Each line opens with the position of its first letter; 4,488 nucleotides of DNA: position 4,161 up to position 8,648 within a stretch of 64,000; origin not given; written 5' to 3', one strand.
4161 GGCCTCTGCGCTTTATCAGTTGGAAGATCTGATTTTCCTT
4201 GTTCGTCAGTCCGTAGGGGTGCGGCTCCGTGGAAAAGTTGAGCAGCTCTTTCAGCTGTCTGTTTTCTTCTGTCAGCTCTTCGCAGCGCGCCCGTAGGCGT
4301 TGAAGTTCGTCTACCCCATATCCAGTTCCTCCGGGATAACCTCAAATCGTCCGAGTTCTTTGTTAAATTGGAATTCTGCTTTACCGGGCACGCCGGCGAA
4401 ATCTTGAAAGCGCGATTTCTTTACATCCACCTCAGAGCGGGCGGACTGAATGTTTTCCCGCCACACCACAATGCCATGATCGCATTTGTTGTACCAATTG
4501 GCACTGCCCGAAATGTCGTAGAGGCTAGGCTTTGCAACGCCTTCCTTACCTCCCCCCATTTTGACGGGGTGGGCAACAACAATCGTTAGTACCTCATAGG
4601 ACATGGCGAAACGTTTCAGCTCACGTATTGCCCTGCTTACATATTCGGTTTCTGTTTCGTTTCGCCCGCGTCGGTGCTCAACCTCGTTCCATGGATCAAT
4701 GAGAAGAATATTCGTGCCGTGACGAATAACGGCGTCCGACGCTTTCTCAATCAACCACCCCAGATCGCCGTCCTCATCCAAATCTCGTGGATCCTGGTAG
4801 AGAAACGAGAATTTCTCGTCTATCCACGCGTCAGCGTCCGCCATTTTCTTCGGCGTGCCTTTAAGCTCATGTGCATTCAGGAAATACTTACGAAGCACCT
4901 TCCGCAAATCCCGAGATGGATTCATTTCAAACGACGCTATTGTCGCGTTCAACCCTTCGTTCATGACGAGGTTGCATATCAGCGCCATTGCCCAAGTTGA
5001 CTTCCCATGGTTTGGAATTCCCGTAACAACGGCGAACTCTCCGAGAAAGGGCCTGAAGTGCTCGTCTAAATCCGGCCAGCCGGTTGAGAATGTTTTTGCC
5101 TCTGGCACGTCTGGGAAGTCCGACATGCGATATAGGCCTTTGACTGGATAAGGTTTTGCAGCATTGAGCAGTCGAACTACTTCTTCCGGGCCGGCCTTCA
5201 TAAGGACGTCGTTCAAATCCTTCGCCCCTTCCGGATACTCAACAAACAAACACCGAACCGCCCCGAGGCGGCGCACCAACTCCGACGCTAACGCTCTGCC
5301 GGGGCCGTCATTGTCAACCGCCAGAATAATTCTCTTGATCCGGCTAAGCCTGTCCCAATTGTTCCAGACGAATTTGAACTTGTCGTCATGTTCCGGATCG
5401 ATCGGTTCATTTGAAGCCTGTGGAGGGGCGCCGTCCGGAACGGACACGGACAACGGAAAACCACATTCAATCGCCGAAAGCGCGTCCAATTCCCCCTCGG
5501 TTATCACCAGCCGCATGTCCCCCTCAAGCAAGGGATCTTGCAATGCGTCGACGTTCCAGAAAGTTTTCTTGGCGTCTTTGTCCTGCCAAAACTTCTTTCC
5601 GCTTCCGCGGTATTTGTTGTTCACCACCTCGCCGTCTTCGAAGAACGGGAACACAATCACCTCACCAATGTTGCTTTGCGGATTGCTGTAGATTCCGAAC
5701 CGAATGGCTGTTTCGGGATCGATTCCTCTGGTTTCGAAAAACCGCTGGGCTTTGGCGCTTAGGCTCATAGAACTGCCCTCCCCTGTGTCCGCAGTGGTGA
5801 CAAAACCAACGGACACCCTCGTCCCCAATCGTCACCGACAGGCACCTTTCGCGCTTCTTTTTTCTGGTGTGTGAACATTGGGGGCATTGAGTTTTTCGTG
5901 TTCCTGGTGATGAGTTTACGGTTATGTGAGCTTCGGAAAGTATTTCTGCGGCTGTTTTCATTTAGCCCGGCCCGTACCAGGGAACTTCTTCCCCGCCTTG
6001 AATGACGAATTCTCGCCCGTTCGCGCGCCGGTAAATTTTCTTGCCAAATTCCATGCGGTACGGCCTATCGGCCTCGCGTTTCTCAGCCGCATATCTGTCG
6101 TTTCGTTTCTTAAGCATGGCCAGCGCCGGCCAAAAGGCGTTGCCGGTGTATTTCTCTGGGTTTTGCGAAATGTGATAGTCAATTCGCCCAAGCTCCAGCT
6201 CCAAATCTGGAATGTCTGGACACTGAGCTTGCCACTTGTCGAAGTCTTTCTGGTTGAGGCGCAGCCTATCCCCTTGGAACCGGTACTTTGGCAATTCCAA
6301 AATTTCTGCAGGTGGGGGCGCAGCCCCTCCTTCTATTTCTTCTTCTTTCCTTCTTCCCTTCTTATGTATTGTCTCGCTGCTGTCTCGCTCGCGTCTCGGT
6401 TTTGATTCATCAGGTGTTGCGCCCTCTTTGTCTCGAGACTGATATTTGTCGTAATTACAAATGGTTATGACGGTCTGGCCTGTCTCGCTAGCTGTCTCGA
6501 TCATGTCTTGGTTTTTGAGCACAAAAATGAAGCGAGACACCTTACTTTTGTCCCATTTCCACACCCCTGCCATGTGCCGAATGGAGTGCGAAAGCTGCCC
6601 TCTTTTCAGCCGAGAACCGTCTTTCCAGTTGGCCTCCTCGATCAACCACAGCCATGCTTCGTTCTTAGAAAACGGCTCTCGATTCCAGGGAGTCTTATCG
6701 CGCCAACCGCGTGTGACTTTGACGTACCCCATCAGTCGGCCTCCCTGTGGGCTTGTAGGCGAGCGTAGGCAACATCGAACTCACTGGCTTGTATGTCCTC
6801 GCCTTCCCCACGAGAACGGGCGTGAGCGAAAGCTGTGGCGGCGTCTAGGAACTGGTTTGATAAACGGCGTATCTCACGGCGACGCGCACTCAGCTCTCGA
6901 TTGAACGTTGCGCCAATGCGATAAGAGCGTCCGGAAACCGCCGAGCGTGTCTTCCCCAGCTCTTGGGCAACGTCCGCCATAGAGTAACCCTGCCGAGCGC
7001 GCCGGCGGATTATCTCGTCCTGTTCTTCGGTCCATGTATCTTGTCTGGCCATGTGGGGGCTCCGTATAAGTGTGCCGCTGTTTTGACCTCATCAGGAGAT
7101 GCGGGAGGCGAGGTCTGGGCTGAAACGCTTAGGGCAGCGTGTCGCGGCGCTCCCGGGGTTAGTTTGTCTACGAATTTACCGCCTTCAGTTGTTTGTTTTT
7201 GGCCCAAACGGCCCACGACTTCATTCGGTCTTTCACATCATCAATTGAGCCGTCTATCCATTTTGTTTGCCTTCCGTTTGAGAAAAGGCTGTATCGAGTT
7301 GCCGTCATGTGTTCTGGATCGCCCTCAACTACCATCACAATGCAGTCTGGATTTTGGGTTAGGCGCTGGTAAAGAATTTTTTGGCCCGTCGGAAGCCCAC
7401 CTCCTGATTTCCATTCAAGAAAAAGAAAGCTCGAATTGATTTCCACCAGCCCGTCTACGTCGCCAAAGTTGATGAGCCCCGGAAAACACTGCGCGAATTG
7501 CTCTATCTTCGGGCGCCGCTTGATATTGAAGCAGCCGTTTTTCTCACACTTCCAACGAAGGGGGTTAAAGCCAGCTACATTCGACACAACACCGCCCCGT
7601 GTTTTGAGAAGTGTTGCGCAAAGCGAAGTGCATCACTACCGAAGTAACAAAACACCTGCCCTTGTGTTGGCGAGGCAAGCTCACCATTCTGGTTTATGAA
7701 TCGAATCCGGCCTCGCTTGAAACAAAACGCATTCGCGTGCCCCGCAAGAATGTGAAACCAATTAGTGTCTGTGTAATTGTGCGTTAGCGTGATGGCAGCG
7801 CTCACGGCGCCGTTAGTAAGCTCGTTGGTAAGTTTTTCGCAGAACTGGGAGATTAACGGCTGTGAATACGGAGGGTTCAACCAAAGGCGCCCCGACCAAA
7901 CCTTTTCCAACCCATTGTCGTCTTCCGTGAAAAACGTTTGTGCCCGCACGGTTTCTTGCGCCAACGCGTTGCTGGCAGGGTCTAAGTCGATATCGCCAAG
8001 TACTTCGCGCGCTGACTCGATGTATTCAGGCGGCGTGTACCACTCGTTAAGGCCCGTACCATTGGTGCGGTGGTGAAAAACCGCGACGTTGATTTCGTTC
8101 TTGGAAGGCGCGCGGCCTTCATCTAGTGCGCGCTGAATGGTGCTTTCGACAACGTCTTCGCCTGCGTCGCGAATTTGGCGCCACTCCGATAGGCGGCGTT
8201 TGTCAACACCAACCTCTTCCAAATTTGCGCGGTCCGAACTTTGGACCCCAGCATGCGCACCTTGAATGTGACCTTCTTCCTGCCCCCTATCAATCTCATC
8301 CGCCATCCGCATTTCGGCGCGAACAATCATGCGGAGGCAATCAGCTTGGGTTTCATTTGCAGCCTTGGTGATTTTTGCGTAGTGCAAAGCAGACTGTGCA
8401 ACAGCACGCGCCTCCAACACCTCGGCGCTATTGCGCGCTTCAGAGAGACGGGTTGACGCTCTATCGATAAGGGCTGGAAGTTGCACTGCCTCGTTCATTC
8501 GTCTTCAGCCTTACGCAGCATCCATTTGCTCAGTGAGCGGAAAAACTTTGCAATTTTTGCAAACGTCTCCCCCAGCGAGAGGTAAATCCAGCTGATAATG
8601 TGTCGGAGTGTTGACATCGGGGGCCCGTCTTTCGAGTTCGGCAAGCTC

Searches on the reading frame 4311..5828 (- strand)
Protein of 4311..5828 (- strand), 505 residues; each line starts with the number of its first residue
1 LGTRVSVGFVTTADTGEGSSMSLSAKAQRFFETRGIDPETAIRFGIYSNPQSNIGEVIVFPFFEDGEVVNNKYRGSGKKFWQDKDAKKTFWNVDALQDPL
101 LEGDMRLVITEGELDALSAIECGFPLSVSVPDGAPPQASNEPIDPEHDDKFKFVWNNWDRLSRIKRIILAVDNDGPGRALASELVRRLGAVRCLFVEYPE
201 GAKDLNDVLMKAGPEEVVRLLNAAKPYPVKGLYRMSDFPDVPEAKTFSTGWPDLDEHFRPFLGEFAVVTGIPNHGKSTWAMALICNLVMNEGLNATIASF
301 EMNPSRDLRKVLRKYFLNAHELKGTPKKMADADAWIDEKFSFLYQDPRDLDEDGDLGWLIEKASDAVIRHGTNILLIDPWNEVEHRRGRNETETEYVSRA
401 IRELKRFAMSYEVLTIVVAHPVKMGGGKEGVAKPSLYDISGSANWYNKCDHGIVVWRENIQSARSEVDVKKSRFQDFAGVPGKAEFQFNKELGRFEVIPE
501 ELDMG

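Call 68: search_protein_families(library=padloc, proteins=[window:4311-5828:-], max_evalue=0.00001)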
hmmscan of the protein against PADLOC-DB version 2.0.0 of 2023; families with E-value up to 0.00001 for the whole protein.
window:4311-5828:- (505 aa): 1 family
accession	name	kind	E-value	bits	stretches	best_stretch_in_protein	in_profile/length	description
PDLC03800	RTasDnaG-like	-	1.1e-06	25.6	0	57-232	236-395/550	DRT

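Call 69: search_protein_families(library=pfam, proteins=[window:4311-5828:-], max_evalue=0.00001)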
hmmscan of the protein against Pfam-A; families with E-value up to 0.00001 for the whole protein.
window:4311-5828:- (505 aa): 4 families
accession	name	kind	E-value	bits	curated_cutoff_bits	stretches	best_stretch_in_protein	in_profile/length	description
PF03796.21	DnaB_C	-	2.6e-11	43.8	27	1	248-496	3-254/255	DnaB-like helicase C terminal domain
PF13155.12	Toprim_2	-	3.7e-08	34.1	22.1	1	108-209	1-88/88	Toprim-like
PF13662.12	Toprim_4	-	2e-06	28.4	25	1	107-188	3-74/85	Toprim domain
PF13362.12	Toprim_3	-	4.6e-06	27.4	27.2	0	162-215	39-95/95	Toprim domain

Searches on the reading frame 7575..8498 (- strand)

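Call 68: search_protein_families(library=padloc, proteins=[window:7575-8498:-], max_evalue=0.00001)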
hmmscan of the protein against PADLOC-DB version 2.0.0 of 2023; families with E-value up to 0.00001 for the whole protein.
window:7575-8498:- (307 aa): 2 families
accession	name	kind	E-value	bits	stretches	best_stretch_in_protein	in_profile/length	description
PDLC03726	oMTase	-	1.9e-08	32.5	1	152-274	13-130/140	orphan methyltransferase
PDLC03721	oMTase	-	2.4e-06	25.7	1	149-228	55-131/237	orphan methyltransferase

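Call 69: search_protein_families(library=pfam, proteins=[window:7575-8498:-], max_evalue=0.00001)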
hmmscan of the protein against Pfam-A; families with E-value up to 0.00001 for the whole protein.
window:7575-8498:- (307 aa): 1 family
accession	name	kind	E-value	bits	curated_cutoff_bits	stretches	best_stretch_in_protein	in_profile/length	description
PF05869.16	Dam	-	1.8e-14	54.2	28.1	1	152-273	11-129/169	DNA N-6-adenine-methyltransferase (Dam)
